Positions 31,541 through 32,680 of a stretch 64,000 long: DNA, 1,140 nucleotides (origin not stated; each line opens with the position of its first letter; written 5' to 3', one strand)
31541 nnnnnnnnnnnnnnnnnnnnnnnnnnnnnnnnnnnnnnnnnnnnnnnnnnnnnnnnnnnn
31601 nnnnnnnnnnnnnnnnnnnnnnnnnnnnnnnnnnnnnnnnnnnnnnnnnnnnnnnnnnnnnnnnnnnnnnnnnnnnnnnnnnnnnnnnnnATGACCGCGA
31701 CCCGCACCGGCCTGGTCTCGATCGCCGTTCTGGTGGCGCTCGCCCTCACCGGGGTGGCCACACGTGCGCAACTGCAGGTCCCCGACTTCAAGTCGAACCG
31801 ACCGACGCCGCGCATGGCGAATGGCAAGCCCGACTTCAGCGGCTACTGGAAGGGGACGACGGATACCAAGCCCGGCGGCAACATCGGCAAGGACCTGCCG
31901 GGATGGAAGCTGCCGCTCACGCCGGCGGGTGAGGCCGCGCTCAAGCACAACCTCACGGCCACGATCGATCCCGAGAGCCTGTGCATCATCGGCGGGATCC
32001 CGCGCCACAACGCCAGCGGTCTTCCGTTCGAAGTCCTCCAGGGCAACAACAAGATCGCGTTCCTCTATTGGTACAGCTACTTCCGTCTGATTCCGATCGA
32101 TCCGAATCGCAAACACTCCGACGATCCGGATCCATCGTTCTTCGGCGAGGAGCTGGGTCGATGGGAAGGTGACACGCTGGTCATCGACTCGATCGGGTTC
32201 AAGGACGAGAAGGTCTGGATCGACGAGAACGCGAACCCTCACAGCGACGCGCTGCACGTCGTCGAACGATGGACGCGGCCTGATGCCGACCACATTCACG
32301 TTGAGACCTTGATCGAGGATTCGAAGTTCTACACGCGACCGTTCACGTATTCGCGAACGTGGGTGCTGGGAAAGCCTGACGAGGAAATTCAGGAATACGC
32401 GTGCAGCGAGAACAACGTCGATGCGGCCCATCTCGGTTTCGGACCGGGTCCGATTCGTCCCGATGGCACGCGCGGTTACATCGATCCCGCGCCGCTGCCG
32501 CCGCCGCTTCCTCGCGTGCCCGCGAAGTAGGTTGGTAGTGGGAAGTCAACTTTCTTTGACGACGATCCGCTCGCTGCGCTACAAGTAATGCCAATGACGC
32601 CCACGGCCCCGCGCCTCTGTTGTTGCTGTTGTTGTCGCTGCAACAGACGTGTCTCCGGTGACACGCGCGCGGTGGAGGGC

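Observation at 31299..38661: Repeated secreted cassette: HHSF-protein translationally coupled to a DGKPD-SG-W protein, around an Oar-like transporter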

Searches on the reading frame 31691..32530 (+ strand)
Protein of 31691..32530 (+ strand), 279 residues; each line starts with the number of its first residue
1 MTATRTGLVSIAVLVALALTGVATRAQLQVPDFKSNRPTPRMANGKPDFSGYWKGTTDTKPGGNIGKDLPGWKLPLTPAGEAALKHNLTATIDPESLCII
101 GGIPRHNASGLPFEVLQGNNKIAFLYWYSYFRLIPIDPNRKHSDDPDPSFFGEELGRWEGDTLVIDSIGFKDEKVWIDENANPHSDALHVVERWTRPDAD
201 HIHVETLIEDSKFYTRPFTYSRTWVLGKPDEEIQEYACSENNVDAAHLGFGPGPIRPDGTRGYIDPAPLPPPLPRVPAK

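Call 3: search_protein_families(library=pfam, proteins=[window:31691-32530:+], max_evalue=0.01)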
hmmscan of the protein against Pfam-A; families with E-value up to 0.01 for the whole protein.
window:31691-32530:+ (279 aa): 0 families

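Call 4: search_protein_families(library=ncbifam, proteins=[window:31691-32530:+], max_evalue=0.01)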
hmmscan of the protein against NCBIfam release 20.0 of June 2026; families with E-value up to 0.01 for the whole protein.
window:31691-32530:+ (279 aa): 0 families

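Call 9: search_solved_structures(query=window:31691-32530:+, max_evalue=10)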
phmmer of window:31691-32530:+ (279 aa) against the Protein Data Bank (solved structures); distinct sequences matched with E-value up to 10: 0.

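Call 11: find_homologous_proteins(query=window:31691-32530:+)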
Query window:31691-32530:+ (279 aa): 3384 proteins with E <= 0.001 among 4815 candidates; the best 120 are listed.
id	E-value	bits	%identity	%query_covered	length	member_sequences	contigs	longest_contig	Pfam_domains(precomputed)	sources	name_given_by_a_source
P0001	3.0e-181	619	94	95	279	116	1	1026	-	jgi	jgi:hypothetical protein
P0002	1.8e-173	594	90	95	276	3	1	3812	-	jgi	jgi:hypothetical protein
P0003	1.1e-164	565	88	90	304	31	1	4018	-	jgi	jgi:hypothetical protein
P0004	2.6e-163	560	89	90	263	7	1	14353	-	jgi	jgi:hypothetical protein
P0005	7.2e-163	559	87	91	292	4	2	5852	-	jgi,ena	jgi:hypothetical protein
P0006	3.6e-159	547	92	90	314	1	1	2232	-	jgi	jgi:hypothetical protein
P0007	1.6e-157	541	84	97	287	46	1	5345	-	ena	-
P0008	3.4e-157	540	82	95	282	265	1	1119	-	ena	-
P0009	6.4e-157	540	84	97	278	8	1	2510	-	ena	-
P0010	1.3e-155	535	81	98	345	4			-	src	-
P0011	2.3e-155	534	83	92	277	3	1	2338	-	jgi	-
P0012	2.6e-155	534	81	99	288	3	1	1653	-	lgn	-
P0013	1.7e-154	532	82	94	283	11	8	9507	-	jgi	jgi:hypothetical protein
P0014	3.3e-154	531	81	99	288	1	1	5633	-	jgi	jgi:hypothetical protein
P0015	1.9e-153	528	87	85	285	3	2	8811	-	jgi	jgi:hypothetical protein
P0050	2.3e-148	511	96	80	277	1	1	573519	-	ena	-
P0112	1.1e-141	489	79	89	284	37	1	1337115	-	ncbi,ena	-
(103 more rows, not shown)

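Call 14: find_encoding_contigs(protein=P0112, flank=10000, max_places=4)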
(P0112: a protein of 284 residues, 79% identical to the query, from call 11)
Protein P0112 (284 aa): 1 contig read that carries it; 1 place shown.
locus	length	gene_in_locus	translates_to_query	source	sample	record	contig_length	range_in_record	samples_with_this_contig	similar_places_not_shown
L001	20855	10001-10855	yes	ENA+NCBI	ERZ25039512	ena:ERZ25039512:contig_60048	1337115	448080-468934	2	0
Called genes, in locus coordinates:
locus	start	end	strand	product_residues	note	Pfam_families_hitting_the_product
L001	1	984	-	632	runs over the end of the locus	PF02776:TPP_enzyme_N, PF00205:TPP_enzyme_M, PF02775:TPP_enzyme_C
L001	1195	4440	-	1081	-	PF13620:CarboxypepD_reg, PF13715:CarbopepD_reg_2 (weak), PF25183:OMP_b-brl_4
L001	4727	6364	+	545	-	PF00005:ABC_tran, PF02463:SMC_N (faint), PF13476:AAA_23 (faint), PF13555:AAA_29 (faint), PF13304:AAA_21 (faint), PF12848:ABC_tran_Xtn, PF00005:ABC_tran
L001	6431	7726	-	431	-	PF01436:NHL (faint), PF17170:DUF5128 (faint)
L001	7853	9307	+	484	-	PF01979:Amidohydro_1, PF07969:Amidohydro_3 (weak)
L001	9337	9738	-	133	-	PF19649:DUF6152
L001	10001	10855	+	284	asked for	-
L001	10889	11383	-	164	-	PF11848:DUF3368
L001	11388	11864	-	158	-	PF13676:TIR_2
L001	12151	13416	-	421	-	PF01436:NHL (faint), PF06739:SBBP (faint), PF17170:DUF5128 (faint)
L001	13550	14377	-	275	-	PF21302:Zn_ribbon_RlmA, PF13847:Methyltransf_31, PF08241:Methyltransf_11, PF08242:Methyltransf_12 (weak), PF13649:Methyltransf_25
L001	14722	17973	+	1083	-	PF13620:CarboxypepD_reg, PF13715:CarbopepD_reg_2 (weak), PF25183:OMP_b-brl_4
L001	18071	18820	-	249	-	-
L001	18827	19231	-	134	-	PF19649:DUF6152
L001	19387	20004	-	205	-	-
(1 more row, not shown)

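Call 15: find_encoding_contigs(protein=P0050, flank=10000, max_places=3)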
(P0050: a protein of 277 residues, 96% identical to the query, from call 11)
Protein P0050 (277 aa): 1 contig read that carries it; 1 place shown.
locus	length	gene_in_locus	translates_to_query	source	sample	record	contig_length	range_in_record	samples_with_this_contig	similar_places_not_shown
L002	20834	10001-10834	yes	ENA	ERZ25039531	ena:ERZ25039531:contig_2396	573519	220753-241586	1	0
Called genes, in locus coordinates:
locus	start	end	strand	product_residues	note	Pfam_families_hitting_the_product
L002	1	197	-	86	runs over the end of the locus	-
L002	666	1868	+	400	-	PF20510:HgmA_N, PF04209:HgmA_C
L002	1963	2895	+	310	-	PF00753:Lactamase_B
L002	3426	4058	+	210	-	-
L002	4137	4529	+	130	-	PF03965:Penicillinase_R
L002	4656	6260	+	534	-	PF05569:Peptidase_M56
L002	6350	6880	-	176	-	PF01507:PAPS_reduct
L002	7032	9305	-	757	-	PF01507:PAPS_reduct, PF00009:GTP_EFTU, PF01926:MMR_HSR1 (weak), PF03144:GTP_EFTU_D2 (weak), PF22594:GTP-eEF1A_C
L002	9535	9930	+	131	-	PF19649:DUF6152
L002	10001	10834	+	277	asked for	-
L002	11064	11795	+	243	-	PF13620:CarboxypepD_reg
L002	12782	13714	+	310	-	PF25183:OMP_b-brl_4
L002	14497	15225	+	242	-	-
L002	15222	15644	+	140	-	PF19649:DUF6152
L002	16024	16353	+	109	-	-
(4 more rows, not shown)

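Call 16: search_protein_representatives(protein=window:31691-32530:+)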
Query: 279 residues. Proteins with E-value up to 0.001 (for the whole library): 8434; up to 1e-10: 3291; up to 1e-30: 127. The best 150 are listed.
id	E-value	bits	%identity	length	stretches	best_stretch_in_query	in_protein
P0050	7.3e-149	511.4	96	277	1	54-277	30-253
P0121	1.1e-113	395.9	68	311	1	35-276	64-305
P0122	9.3e-86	304.2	58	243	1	5-240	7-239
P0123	4.5e-80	285.5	84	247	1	133-275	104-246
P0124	3.1e-78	279.5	52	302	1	35-275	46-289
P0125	2.0e-70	253.8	63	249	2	37-177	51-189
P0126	4.0e-69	249.5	83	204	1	1-141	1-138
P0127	1.9e-67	244.0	52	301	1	35-265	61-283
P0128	7.2e-67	242.1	81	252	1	63-197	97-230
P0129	6.6e-66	239.0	67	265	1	37-187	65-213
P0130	9.8e-66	238.4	79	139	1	152-274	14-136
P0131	6.6e-65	235.7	50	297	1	36-274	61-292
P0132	2.3e-62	227.4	68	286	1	1-146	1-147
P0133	9.2e-62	225.4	48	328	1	38-274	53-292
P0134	3.8e-61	223.3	86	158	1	100-212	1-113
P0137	3.3e-60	220.2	37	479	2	35-239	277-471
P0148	1.5e-52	195.1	36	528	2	12-241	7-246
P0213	3.2e-33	131.6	40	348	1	35-248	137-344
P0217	5.8e-33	130.8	41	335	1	37-248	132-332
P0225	3.3e-32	128.3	41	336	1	24-242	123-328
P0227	6.3e-32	127.4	35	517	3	30-248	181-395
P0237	3.9e-31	124.8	84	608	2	169-206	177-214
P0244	8.6e-31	123.7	40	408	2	35-246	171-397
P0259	6.4e-30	120.8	37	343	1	38-248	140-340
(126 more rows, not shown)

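Call 19: search_solved_structures(query=A1, max_evalue=10)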
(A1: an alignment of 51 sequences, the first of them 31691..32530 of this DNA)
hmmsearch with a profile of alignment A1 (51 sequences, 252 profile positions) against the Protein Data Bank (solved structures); distinct sequences matched with E-value up to 10: 0.

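Call 20: search_protein_families(library=pfam, alignment_id=A1, max_evalue=1)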
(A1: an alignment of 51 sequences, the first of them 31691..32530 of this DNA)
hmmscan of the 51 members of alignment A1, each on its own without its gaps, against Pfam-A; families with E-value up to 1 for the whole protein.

A. member 1, window:31691-32530:+ (279 aa): 0 families

B. families by the number of members that match (of 51 scanned): 9 families
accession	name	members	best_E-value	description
PF10884.14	DUF2683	1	0.0025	Protein of unknown function (DUF2683)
PF14596.11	STAT6_C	1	0.044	STAT6 C-terminal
PF02239.22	Cytochrom_D1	1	0.05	Cytochrome D1 heme domain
PF11998.13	DUF3493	1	0.078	Low psii accumulation1 / Rep27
PF24625.1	DUF7626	1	0.081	Domain of unknown function (DUF7626)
PF03756.19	AfsA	1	0.12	A-factor biosynthesis hotdog domain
PF11285.13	DUF3086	1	0.15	Protein of unknown function (DUF3086)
PF14310.12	Fn3-like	1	0.21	Fibronectin type III-like domain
PF10917.13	Fungus-induced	1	0.42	Fungus-induced protein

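Call 22: find_related_loci(query=A1, collection=genome_contigs, flank=10000)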
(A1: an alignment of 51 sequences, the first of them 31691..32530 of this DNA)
Query A1 (279 aa) in genome_contigs; peptide patterns used: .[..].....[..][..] (x = any residue, [..] = any of these).
600 stretches matched a pattern (row limit reached: there are more); 592 encode a relative of the query (tblastn E <= 1e-3); the best 80 are kept; 80 distinct loci.
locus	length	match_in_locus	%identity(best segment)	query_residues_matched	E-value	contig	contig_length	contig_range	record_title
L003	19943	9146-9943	80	5-270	4e-147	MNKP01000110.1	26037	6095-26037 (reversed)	MAG: Acidobacteria bacterium 13_1_20CM_2_55_15 13_1_20cm_2_scaffold_1741, whole genome shotgun sequence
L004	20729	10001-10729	49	38-274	2e-71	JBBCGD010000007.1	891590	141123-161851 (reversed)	MAG: Pseudomonadota bacterium isolate bin.44 s1663.ctg001668l, whole genome shotgun sequence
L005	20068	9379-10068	40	8-248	2e-45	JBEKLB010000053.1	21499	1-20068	MAG: Bryobacteraceae bacterium isolate SPRUCE 360 SPRUCE_360_53, whole genome shotgun sequence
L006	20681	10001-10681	42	22-256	2e-44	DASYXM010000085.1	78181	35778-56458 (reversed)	MAG TPA_asm: Bryobacteraceae bacterium isolate SMAG_U6308 k141_392744, whole genome shotgun sequence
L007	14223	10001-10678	39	40-275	3e-42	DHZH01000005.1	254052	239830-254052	MAG TPA_asm: Gammaproteobacteria bacterium UBA5109 UBA5109_contig_519, whole genome shotgun sequence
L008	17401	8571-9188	40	38-248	7e-41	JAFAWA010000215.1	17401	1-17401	MAG: Terriglobia bacterium isolate CP_BM_RX_50 BM_RX_k147_3322864, whole genome shotgun sequence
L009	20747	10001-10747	36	10-248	4e-40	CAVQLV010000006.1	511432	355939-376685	MAG: Bryobacterales bacterium isolate MFD04463.bin.2.162 genome assembly, contig: contig_59524, whole genome shotgun seq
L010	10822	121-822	36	8-242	4e-40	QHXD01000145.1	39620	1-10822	MAG: Acidobacteria bacterium isolate gp5 AA63 14_1009_16_40cm_scaffold_15187_curated, whole genome shotgun sequence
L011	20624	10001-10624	38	36-248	3e-40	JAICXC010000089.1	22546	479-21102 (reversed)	MAG: Bryobacteraceae bacterium isolate LS_FP_2_bin.90 k141_5500222_length_22546_cov_22.0547, whole genome shotgun sequen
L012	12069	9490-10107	42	38-248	8e-40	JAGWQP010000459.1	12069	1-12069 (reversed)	MAG: Acidobacteriota bacterium isolate REEB305 k141_2992704, whole genome shotgun sequence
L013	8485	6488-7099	39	39-248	2e-39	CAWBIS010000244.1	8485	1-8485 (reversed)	MAG: Terriglobia bacterium isolate MFD04752.bin.3.16 genome assembly, contig: contig_59429, whole genome shotgun sequenc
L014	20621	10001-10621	39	38-248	2e-39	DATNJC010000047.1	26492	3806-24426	MAG TPA_asm: Bryobacteraceae bacterium isolate SMAG_U11389 k141_753662, whole genome shotgun sequence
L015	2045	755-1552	35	4-248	1e-39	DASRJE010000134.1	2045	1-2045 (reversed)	MAG TPA_asm: Vicinamibacterales bacterium isolate SMAG_U10128 k141_3420710, whole genome shotgun sequence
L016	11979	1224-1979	34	1-248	1e-39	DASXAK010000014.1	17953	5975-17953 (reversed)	MAG TPA_asm: Bryobacteraceae bacterium isolate SMAG_U3763 k141_3249410, whole genome shotgun sequence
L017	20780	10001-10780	35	4-244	1e-38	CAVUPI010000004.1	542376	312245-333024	MAG: uncultured Acidobacteriota bacterium isolate MFD06092.bin.1.270 genome assembly, contig: contig_54449, whole genome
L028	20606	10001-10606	39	38-242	4e-36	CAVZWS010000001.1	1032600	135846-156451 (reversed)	MAG: Bryobacterales bacterium isolate MFD01872.bin.2.168 genome assembly, contig: contig_117025, whole genome shotgun se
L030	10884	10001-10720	33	5-242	1e-35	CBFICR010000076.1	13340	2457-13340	MAG: Pseudohongiellaceae bacterium isolate Co_bin_675_permissive genome assembly, contig: Co_bin_675_permissive_c76, who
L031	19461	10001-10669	36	38-244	3e-35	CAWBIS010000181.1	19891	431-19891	MAG: Terriglobia bacterium isolate MFD04752.bin.3.16 genome assembly, contig: contig_188472, whole genome shotgun sequen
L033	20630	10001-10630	37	38-248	7e-35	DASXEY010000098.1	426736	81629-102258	MAG TPA_asm: Bryobacteraceae bacterium isolate SMAG_U5124 k141_1972120, whole genome shotgun sequence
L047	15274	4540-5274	34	12-248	3e-33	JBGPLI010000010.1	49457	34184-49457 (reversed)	MAG: Bryobacteraceae bacterium isolate OBJ_0618_7090110_266 k141_9226146_length_49457_cov_14.0000, whole genome shotgun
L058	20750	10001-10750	33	1-242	1e-31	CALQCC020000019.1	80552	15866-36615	MAG: Bordetella parapertussis isolate HRS-HS12-bin-180 genome assembly, contig: HRSG-H12-C242, whole genome shotgun sequ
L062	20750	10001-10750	34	29-248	2e-31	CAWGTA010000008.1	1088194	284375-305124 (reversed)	MAG: Terriglobia bacterium isolate MFD05521.bin.1.209 genome assembly, contig: contig_54092, whole genome shotgun sequen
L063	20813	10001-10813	33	5-261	2e-31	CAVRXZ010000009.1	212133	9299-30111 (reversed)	MAG: uncultured Acidobacteriota bacterium isolate MFD02242.bin.2.305 genome assembly, contig: contig_31092, whole genome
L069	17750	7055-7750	34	40-254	9e-31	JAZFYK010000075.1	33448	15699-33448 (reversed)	MAG: Gammaproteobacteria bacterium isolate MT5bin.29 MT5bin.29_75, whole genome shotgun sequence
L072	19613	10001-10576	37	39-219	2e-30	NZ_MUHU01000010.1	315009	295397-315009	Derxia lacustris strain HL-12 isolate fresh water ctg_10, whole genome shotgun sequence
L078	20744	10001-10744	30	8-248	3e-30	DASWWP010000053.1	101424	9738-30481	MAG TPA_asm: Pseudomonadales bacterium isolate SMAG_U3659 k141_151434, whole genome shotgun sequence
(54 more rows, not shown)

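Call 26: predict_structure(alignment_id=A1)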
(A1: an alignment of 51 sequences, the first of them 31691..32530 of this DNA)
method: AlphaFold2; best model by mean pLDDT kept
length: 279 residues; sequences in the alignment: 51
mean_pLDDT: 86.3   pTM: 0.83
mean pLDDT of the five models: 86.3, 85.1, 84.3, 83.9, 83.5
residues with pLDDT >= 90: 162; 70-90: 69; 50-70: 42; < 50: 6
segments of 3 or more residues with pLDDT < 50: 240-242
pLDDT, mean of each block of 10 residues (from residue 1): 61 79 63 89 98 85 89 95 93 86 92 96 91 97 95 97 98 87 96 98 97 97 95 76 58 77 69 59
secondary structure, 60 per line:
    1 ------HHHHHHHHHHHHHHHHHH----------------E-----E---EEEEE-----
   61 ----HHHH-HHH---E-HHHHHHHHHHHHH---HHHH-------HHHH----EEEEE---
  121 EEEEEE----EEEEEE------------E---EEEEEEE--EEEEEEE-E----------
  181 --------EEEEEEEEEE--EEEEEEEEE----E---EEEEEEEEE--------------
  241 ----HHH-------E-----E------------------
elements in order: H7-24 E51-55 H65-68 H78-90 H94-97 H105-108 E113-117 E121-126 E131-136 E153-159 E162-168 E189-198 E201-209 E218-226

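Call 29: fold_search(model_id=the predicted structure, library=pdb)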
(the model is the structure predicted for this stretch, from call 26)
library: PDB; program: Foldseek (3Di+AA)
matches with E <= 10: 960; with E <= 0.001: 0
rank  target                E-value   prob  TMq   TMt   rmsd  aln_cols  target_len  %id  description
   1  4jnj_A                1.0e-02  0.97  0.24  0.48   4.7       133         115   11  Structure based engineering of streptavidin monomer with a reduced biotin dissociation rate (released 2013-05-29)
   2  2frs_B                2.1e-02  0.98  0.31  0.58   6.3       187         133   13  Crystal structure of the f15w mutant of apo-cellular retinoic acid binding protein type ii at 1.51 angstroms resolutio (released 2006-09-19)
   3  5jk2_F                2.2e-02  0.77  0.20  0.39  15.9       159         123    9  Crystal structure of Treponema pallidum Tp0751 (Pallilysin) (released 2016-10-12)
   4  4jnj_D                2.8e-02  0.95  0.24  0.50   9.2       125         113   13  Structure based engineering of streptavidin monomer with a reduced biotin dissociation rate (released 2013-05-29)
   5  5jk2_D                3.9e-02  0.69  0.20  0.38  16.1       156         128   11  Crystal structure of Treponema pallidum Tp0751 (Pallilysin) (released 2016-10-12)
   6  5jk2_E                4.9e-02  0.69  0.21  0.40  12.9       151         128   11  Crystal structure of Treponema pallidum Tp0751 (Pallilysin) (released 2016-10-12)
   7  3wzn_A                5.5e-02  0.41  0.21  0.41  16.6       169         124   12  Crystal structure of the core streptavidin mutant V21 (Y22S/N23D/S27D/Y83S/R84K/E101D/R103K/E116N) complexed with biot (released 2015-02-18)
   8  7fwi_B                5.9e-02  0.96  0.25  0.47   4.4       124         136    7  Crystal Structure of human FABP5 in complex with 2-(indole-1-carbonylamino)benzoic acid, i.e. SMILES c12N(C(=O)Nc3c(cc (released 2023-06-14)
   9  7snt_B                5.9e-02  0.77  0.28  0.48   6.5       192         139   12  2.20A Resolution Structure of NanoLuc Luciferase with Bound Substrate Analog 3-methoxy-furimazine (released 2022-11-16)
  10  4bx6_A                1.0e-01  0.38  0.19  0.39  12.8       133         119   10  trans-divalent streptavidin (released 2013-09-25)
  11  5jk2_B                1.1e-01  0.51  0.20  0.37  13.1       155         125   10  Crystal structure of Treponema pallidum Tp0751 (Pallilysin) (released 2016-10-12)
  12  4kc5_D                1.2e-01  0.66  0.13  0.04   3.6        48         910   14  Crystal structure of the C-terminal part of RhiE from Burkholderia rhizoxinica (released 2013-09-18)
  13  4r4u_B                1.2e-01  0.09  0.14  0.15  19.3       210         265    8  Crystal structure of acyl-CoA thioesterase tesB from Yersinia pestis in complex with coenzyme A (released 2015-04-15)
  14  4kc5_B                1.3e-01  0.66  0.14  0.04   3.4        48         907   14  Crystal structure of the C-terminal part of RhiE from Burkholderia rhizoxinica (released 2013-09-18)
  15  1euo                  1.5e-01  0.44  0.26  0.36   9.1       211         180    9  Crystal structure of nitrophorin 2 (prolixin-S) (released 2000-05-10)
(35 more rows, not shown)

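Call 31: search_protein_families(library=pfam, proteins=[P0213, P0217, P0225, P0259, P0244, P0227, P0137, P0148, P0237, L069:11550-12578:+], max_evalue=0.01)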
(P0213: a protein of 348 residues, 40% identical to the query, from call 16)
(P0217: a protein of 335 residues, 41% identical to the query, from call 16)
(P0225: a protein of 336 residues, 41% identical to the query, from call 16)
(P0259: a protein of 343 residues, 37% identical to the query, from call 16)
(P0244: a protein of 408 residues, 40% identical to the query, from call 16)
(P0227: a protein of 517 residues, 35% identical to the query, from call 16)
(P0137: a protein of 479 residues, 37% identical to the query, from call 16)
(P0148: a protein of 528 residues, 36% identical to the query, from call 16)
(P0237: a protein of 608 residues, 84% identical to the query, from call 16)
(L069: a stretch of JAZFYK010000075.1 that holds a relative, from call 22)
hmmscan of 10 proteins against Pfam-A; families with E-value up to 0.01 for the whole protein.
P0213 (348 aa): 1 family
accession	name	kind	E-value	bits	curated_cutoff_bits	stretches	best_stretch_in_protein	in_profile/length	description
PF13620.12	CarboxypepD_reg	-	1e-10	42.3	32.3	1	26-112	2-81/82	Carboxypeptidase regulatory-like domain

P0217 (335 aa): 7 families
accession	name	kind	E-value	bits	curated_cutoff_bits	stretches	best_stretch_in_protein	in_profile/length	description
PF13620.12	CarboxypepD_reg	-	2.6e-20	73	32.3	1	25-104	1-81/82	Carboxypeptidase regulatory-like domain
PF14686.12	fn3_3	-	3.4e-07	30.4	24.4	1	34-98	6-73/75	Polysaccharide lyase family 4, domain II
PF13715.12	CarbopepD_reg_2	-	9.6e-06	26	32.2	1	26-100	1-72/88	CarboxypepD_reg-like domain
PF17210.9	SdrD_B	-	0.00082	20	29.7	1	31-89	17-76/112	SdrD B-like domain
PF09430.16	EMC7_beta-sandw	-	0.0012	19.4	26.6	1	39-98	8-63/122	ER membrane protein complex subunit 7, beta-sandwich domain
PF16640.11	Big_3_5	-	0.0027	18.7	35.5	1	20-81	10-71/88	Bacterial Ig-like domain (group 3)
PF08308.17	PEGA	-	0.0032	17.8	20.8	1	65-104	29-67/71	PEGA domain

P0225 (336 aa): 4 families
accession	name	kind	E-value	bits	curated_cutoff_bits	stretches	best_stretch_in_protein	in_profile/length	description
PF13620.12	CarboxypepD_reg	-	1e-16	61.5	32.3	1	30-110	2-82/82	Carboxypeptidase regulatory-like domain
PF17210.9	SdrD_B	-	8e-05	23.2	29.7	1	35-90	17-75/112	SdrD B-like domain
PF13715.12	CarbopepD_reg_2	-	0.0019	18.6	32.2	1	30-109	1-76/88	CarboxypepD_reg-like domain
PF14686.12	fn3_3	-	0.0019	18.4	24.4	1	58-104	29-74/75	Polysaccharide lyase family 4, domain II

P0259 (343 aa): 3 families
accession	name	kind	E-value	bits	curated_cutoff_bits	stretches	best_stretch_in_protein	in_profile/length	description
PF13620.12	CarboxypepD_reg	-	8.3e-13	48.9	32.3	1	26-108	1-82/82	Carboxypeptidase regulatory-like domain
PF14686.12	fn3_3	-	0.0016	18.6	24.4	1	35-103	14-75/75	Polysaccharide lyase family 4, domain II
PF07495.19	Y_Y_Y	-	0.0097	16.2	26.6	0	61-84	27-50/65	Y_Y_Y domain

P0244 (408 aa): 0 families

P0227 (517 aa): 0 families

P0137 (479 aa): 0 families

P0148 (528 aa): 0 families

P0237 (608 aa): 1 family
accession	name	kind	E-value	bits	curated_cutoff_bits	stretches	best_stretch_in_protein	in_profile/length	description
PF00291.31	PALP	-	4.6e-19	69.3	35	1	386-461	18-93/295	Pyridoxal-phosphate dependent enzyme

L069:11550-12578:+ (343 aa): 1 family
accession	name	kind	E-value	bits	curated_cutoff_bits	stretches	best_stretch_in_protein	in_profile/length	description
PF19649.4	DUF6152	-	5.3e-16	58.9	27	1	19-105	5-94/98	Family of unknown function (DUF6152)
